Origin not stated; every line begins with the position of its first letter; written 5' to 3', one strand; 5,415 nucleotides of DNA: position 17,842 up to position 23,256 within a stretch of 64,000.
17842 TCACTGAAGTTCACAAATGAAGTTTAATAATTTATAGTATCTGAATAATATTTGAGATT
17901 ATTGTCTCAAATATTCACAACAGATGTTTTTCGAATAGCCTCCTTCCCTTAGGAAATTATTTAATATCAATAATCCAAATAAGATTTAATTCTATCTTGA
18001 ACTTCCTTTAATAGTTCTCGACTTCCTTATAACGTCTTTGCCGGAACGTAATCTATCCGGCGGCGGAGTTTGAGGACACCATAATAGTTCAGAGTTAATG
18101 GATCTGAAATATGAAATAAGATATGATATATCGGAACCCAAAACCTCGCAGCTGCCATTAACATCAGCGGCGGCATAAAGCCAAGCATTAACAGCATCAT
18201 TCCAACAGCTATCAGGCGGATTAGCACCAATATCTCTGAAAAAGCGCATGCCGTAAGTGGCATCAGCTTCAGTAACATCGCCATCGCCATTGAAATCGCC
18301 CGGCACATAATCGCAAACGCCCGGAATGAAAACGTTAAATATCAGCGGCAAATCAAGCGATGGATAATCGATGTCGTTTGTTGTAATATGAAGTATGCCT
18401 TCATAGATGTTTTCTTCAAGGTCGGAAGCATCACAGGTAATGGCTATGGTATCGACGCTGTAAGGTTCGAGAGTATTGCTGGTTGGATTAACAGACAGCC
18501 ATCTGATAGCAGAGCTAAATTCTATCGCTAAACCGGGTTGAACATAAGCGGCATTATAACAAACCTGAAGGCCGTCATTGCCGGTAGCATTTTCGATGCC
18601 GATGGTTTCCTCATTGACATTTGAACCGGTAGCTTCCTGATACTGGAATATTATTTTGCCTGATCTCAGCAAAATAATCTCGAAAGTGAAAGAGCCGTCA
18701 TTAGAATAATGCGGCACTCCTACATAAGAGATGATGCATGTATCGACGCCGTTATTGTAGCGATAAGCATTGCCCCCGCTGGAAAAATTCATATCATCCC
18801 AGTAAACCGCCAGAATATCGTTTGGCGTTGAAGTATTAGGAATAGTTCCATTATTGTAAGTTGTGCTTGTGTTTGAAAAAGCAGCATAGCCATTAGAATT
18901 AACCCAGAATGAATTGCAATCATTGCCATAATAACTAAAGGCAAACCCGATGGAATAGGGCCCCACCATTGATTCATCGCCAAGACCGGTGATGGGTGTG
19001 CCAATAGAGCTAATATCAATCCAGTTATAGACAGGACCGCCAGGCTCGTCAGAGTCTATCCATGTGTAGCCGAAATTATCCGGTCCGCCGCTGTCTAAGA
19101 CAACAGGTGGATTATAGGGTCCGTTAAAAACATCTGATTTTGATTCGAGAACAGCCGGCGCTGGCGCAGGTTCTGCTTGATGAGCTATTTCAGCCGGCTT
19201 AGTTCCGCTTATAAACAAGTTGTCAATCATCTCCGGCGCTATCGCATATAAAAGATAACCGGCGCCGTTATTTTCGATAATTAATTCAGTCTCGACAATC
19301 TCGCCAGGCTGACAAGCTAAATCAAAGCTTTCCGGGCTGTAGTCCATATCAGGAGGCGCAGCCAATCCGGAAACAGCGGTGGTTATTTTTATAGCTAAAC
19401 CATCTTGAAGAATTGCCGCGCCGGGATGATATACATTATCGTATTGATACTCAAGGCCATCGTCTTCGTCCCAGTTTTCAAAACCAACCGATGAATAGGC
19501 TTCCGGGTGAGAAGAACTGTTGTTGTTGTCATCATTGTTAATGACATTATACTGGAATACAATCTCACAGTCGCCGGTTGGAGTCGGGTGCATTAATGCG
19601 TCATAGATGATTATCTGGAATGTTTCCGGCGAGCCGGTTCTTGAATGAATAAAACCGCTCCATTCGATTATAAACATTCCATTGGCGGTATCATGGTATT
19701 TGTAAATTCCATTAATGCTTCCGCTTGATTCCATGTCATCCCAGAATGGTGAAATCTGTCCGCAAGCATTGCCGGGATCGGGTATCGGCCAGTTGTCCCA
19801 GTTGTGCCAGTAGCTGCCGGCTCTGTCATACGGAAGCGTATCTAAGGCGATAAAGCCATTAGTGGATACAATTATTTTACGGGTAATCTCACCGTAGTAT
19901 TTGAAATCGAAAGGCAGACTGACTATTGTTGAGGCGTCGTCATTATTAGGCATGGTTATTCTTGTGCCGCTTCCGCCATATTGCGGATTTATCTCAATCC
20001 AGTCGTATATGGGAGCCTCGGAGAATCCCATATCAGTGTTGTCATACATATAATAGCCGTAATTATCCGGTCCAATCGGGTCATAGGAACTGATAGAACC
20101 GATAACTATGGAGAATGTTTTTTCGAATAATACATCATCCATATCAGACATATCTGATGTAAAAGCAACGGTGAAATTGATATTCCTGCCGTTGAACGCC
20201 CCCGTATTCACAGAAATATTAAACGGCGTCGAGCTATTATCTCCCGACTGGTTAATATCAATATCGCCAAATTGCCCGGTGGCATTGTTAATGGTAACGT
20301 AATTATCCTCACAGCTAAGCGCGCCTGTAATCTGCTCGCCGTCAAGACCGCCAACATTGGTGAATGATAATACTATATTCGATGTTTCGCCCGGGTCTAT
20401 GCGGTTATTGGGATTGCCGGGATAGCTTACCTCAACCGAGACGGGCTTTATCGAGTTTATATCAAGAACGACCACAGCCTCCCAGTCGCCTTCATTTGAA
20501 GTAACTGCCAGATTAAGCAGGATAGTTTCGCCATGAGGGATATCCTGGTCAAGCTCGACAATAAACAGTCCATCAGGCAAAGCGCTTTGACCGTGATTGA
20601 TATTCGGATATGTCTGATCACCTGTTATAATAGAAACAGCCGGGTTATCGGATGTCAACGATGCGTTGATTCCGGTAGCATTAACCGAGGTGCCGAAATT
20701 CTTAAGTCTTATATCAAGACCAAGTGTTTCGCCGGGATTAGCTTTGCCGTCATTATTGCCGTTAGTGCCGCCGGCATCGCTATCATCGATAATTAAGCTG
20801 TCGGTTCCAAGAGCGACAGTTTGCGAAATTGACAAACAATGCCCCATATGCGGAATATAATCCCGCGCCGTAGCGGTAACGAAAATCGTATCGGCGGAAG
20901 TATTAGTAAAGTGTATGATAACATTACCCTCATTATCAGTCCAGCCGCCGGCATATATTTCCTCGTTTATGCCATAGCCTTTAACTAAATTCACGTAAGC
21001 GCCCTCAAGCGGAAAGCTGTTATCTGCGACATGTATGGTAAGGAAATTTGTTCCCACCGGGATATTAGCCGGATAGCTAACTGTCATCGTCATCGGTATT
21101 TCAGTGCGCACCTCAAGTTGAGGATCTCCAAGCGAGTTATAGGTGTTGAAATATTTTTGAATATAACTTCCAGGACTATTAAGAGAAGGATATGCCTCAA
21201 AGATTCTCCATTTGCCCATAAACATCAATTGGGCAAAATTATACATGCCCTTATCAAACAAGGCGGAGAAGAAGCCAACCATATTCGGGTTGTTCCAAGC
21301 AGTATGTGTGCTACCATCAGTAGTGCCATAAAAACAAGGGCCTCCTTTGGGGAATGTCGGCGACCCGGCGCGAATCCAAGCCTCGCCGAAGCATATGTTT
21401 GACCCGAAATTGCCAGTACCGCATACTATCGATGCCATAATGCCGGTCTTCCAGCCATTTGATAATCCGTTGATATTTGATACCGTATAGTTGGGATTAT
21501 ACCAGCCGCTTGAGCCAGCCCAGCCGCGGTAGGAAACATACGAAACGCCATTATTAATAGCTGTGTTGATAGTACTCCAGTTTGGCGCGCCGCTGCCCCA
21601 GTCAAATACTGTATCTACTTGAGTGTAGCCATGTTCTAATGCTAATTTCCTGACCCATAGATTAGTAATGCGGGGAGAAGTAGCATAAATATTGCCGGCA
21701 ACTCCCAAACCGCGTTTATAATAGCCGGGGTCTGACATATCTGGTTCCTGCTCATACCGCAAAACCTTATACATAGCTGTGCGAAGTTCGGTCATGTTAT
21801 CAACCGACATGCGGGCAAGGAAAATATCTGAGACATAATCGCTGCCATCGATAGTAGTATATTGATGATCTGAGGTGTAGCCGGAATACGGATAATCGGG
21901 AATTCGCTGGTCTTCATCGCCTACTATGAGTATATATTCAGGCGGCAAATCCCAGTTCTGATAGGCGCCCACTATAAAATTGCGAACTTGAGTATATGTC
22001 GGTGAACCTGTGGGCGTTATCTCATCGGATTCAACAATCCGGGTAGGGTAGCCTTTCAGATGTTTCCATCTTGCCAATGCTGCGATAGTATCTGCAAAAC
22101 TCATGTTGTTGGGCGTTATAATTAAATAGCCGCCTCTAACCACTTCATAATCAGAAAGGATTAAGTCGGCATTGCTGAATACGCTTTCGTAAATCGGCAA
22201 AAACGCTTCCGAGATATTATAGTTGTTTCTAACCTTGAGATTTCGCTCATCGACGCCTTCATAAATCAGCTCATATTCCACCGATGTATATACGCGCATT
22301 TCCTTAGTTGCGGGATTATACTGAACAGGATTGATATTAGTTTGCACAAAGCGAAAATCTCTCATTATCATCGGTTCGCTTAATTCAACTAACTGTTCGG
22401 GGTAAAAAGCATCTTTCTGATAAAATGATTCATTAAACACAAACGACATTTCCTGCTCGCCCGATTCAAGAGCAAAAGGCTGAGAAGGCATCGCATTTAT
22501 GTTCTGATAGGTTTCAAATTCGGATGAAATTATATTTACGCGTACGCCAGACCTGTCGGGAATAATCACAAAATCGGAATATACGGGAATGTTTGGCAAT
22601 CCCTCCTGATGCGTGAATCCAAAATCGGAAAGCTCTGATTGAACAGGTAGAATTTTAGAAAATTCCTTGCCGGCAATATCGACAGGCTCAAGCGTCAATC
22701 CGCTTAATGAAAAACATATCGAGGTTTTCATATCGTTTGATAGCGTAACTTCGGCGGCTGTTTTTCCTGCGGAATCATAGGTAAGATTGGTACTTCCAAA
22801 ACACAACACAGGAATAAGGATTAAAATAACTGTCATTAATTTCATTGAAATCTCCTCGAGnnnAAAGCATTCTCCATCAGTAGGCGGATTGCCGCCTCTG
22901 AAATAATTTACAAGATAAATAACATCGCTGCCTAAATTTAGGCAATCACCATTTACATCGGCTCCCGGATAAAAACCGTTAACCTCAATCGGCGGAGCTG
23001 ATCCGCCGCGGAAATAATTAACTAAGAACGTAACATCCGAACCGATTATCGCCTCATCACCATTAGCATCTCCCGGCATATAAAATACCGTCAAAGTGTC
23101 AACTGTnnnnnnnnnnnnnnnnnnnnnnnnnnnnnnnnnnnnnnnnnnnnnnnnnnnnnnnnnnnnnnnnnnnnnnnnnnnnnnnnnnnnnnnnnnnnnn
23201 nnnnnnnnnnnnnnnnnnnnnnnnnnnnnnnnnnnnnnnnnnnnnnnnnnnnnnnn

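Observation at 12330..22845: Tandem giant paralogs with a gingipain-like C25 domain in which the expected catalytic His is replaced by Trp (possible pseudopeptidase or adhesin)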

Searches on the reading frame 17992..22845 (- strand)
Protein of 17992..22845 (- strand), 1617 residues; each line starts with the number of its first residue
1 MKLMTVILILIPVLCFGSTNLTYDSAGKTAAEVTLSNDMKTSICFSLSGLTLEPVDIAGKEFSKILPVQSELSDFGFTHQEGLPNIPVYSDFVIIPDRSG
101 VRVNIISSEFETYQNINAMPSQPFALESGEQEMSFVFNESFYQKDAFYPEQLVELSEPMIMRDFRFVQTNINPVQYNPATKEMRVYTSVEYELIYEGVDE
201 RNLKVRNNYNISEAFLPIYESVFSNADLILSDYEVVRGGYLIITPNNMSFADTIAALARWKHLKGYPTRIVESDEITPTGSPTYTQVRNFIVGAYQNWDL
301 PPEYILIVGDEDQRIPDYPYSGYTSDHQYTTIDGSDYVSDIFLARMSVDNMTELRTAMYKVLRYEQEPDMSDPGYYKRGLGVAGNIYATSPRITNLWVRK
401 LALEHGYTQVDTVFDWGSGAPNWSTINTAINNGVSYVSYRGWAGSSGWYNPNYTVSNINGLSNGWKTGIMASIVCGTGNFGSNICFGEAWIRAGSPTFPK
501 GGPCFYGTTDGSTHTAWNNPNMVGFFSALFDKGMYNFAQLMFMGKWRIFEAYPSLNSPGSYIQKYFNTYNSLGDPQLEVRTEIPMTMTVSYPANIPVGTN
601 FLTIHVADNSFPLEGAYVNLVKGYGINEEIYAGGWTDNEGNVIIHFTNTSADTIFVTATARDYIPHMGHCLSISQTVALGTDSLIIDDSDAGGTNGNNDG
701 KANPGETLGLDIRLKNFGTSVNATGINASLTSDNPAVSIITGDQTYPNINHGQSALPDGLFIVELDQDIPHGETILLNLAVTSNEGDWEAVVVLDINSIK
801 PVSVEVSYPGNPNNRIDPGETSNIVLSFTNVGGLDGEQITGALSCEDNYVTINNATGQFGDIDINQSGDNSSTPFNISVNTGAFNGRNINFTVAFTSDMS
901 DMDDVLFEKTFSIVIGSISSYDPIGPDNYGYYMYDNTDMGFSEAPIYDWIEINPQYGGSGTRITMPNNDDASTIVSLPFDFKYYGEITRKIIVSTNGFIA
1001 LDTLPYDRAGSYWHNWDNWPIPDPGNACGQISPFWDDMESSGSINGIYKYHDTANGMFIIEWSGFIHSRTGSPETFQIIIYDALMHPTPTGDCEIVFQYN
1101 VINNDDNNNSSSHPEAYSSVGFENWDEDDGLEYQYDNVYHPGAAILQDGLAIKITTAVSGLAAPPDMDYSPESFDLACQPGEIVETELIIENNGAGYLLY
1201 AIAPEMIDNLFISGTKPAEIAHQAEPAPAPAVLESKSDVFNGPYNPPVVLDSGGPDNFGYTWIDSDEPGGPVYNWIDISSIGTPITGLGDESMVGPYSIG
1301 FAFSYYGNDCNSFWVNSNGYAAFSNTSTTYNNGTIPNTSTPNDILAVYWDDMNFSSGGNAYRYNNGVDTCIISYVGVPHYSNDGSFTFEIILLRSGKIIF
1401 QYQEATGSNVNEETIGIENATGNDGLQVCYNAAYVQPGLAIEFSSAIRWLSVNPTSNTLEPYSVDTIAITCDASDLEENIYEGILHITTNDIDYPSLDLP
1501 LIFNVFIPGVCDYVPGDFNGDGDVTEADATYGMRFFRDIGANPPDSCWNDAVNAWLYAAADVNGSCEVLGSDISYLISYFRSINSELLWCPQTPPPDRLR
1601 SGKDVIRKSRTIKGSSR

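Call 3: search_protein_families(library=pfam, proteins=[window:17992-22845:-], max_evalue=0.01)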
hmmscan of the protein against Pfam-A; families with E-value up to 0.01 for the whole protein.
window:17992-22845:- (1617 aa): 4 families
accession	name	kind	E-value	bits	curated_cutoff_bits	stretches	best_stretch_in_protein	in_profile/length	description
PF01364.23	Peptidase_C25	-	2.5e-49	168.9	23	1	240-578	1-373/374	Peptidase family C25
PF08126.16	Propeptide_C25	-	3.7e-26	92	22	1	79-201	55-178/205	Propeptide_C25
PF06119.19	NIDO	-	1.2e-06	29.1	25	1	1312-1363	2-51/186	Nidogen-like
PF03785.20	Peptidase_C25_C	-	2.4e-05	24.5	25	1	584-665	1-73/79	Peptidase family C25, C terminal ig-like domain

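Call 4: search_protein_families(library=ncbifam, proteins=[window:17992-22845:-], max_evalue=0.01)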
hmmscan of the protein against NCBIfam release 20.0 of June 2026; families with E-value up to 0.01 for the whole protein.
window:17992-22845:- (1617 aa): 1 family
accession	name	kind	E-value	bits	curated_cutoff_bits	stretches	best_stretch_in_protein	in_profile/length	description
NF038112.1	myxo_dep_M36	subfamily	0.0019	15.4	1500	0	658-755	840-936/1604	myxosortase-dependent M36 family metallopeptidase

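Call 6: search_solved_structures(query=window:17992-22845:-, max_evalue=1, show_alignments=1)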
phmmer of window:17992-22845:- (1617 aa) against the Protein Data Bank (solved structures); distinct sequences matched with E-value up to 1: 6.
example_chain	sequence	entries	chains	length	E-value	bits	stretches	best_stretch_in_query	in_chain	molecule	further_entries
4ief_B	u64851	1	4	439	4.3e-26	94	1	237-600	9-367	Gingipain R2 Mature Domain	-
1cvr_A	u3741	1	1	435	4.1e-24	87.5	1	250-600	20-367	GINGIPAIN R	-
4ief_A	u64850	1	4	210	4e-17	64.3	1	78-226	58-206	Gingipain R2 Pro-Domain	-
4tkx_L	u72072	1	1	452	2.9e-14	54.8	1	248-611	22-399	Lys-gingipain W83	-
4rbm_A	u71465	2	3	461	3e-14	54.8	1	248-611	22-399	Lys-gingipain W83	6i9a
5mun_A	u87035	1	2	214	1.6e-11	45.7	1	41-220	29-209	Lys-gingipain W83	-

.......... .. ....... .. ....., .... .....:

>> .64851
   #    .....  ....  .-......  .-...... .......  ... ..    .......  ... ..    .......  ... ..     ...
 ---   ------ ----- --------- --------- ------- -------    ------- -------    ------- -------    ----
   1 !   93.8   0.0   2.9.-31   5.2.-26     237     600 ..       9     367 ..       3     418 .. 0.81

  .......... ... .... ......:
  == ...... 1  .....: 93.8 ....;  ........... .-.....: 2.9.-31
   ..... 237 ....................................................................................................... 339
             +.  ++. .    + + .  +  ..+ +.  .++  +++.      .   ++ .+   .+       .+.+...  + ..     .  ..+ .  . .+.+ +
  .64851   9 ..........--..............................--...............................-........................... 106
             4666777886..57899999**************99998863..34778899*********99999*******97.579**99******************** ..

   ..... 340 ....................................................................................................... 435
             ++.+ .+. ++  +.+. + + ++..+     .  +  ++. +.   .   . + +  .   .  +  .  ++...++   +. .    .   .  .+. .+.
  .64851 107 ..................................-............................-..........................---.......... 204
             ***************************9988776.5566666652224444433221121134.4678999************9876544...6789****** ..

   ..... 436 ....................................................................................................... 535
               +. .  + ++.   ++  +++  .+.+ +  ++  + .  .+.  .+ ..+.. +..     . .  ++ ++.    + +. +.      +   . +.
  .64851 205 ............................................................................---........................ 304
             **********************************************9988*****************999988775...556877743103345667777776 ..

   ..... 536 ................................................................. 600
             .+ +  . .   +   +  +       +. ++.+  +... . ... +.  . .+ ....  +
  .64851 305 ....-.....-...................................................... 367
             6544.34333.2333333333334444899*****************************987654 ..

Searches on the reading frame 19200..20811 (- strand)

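Call 16: search_protein_families(library=pfam, proteins=[window:19200-20811:-], max_evalue=1)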
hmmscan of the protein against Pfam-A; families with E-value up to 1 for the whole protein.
window:19200-20811:- (537 aa): 2 families
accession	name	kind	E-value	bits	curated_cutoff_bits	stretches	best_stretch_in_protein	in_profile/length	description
PF06119.19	NIDO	-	0.009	16.5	25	1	312-378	2-56/186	Nidogen-like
PF22544.2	HYDIN_VesB_CFA65-like_Ig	-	0.059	14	25.5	0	487-524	1-40/100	HYDIN/CFA65/VesB-like, Ig-like domain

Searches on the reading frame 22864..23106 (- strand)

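Call 16: search_protein_families(library=pfam, proteins=[window:22864-23106:-], max_evalue=1)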
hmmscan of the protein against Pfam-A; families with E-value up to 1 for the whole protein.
seq(81 aa): 1 family
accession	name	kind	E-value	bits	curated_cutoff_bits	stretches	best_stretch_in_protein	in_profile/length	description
PF00404.24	Dockerin_1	-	0.0003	21.3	22.9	1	11-54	1-41/57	Dockerin type I domain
